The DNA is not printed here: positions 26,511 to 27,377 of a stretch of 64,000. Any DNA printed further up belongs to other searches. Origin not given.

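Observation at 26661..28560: Three-gene operon (TM-anchored protein, SDR epimerase/dehydratase, ComF-like phosphoribosyltransferase) inserted just upstream of terS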

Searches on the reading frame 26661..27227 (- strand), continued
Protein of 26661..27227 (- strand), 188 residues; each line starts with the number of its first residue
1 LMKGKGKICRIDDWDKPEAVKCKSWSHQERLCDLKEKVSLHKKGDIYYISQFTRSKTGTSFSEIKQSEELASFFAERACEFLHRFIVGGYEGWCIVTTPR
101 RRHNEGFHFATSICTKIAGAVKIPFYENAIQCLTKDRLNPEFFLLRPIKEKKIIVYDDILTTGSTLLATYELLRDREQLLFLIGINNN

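Call 104: search_protein_families(library=pfam, proteins=[L152:10580-12346:+, L152:13374-14078:+, L152:14864-16513:+, L152:7250-7807:+, L152:2211-5363:+, L158:8904-9686:+, L158:10911-12314:+, L174:10908-12491:+, L174:8972-9589:+, L158:7432-7977:+], max_evalue=0.01)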
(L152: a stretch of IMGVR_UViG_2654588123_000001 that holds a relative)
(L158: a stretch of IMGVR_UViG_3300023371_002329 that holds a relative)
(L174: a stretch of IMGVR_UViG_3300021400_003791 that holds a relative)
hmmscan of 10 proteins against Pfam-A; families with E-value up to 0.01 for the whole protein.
L152:10580-12346:+ (588 aa): 1 family
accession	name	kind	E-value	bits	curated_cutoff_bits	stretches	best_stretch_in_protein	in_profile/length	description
PF00145.23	DNA_methylase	-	3.2e-41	142.3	22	3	13-146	3-129/324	C-5 cytosine-specific DNA methylase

L152:13374-14078:+ (234 aa): 0 families

L152:14864-16513:+ (549 aa): 3 families
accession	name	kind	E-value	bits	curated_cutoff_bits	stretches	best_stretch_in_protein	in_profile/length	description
PF20441.4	TerL_nuclease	-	6.8e-50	170.3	24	1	250-529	4-282/286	Terminase large subunit, endonuclease domain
PF03354.21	TerL_ATPase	-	8.3e-23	81.4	23.7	1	67-241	2-177/178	Terminase large subunit, ATPase domain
PF03237.21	Terminase_6N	-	1.4e-05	25.3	22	1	95-228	5-139/215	Terminase large subunit, T4likevirus-type, N-terminal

L152:7250-7807:+ (185 aa): 1 family
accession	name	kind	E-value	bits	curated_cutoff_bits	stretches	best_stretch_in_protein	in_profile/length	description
PF05119.17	Terminase_4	-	6.7e-08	33.3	24.7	1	71-147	1-77/98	Phage terminase, small subunit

L152:2211-5363:+ (1050 aa): 6 families
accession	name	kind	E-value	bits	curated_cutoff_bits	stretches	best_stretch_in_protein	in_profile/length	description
PF06087.18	Tyr-DNA_phospho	-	0.00073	18.9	22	1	421-504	44-130/445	Tyrosyl-DNA phosphodiesterase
PF08614.16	ATG16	-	0.0019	18.8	33.7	1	150-226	98-174/200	Autophagy protein 16 (ATG16)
PF08537.15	NBP1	-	0.0031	17.5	25.8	1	156-235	149-228/330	Fungal Nap binding protein NBP1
PF25762.1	HAUS1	-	0.0035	17.6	40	1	146-218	162-234/236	HAUS augmin-like complex subunit 1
PF19220.6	Rod_CreS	-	0.008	15.7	100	0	142-227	29-114/359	Crescentin, rod domain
PF17675.6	APG6_N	-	0.0092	16.9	45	1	147-236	36-128/132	Apg6 coiled-coil region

L158:8904-9686:+ (260 aa): 1 family
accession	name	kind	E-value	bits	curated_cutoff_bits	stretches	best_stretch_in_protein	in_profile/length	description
PF00438.25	S-AdoMet_synt_N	-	1.6e-09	38.7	33.1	1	3-63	7-66/99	S-adenosylmethionine synthetase, N-terminal domain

L158:10911-12314:+ (468 aa): 1 family
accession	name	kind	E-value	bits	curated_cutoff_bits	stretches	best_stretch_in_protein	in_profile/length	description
PF00145.23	DNA_methylase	-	1.4e-29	104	22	2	6-139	3-129/324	C-5 cytosine-specific DNA methylase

L174:10908-12491:+ (527 aa): 1 family
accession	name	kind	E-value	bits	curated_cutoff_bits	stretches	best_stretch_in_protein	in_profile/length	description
PF00145.23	DNA_methylase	-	1.7e-38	133.3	22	3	8-141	3-129/324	C-5 cytosine-specific DNA methylase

L174:8972-9589:+ (205 aa): 4 families
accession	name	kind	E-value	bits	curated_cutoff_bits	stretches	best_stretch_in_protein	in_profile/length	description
PF02481.21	DNA_processg_A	-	3.3e-45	154.3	29.6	1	12-191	31-209/212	DNA recombination-mediator protein A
PF10686.14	YAcAr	-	0.0012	19.1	28.2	1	45-85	21-61/66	YspA, cpYpsA-related SLOG family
PF18306.6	LDcluster4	-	0.0018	18.3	26.3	0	25-87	3-65/151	SLOG cluster4 family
PF00890.30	FAD_binding_2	-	0.0096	15.6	20.4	0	50-158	219-320/414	FAD binding domain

L158:7432-7977:+ (181 aa): 1 family
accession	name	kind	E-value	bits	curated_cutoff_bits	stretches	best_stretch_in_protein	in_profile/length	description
PF05119.17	Terminase_4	-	1.7e-07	32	24.7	1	70-147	3-80/98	Phage terminase, small subunit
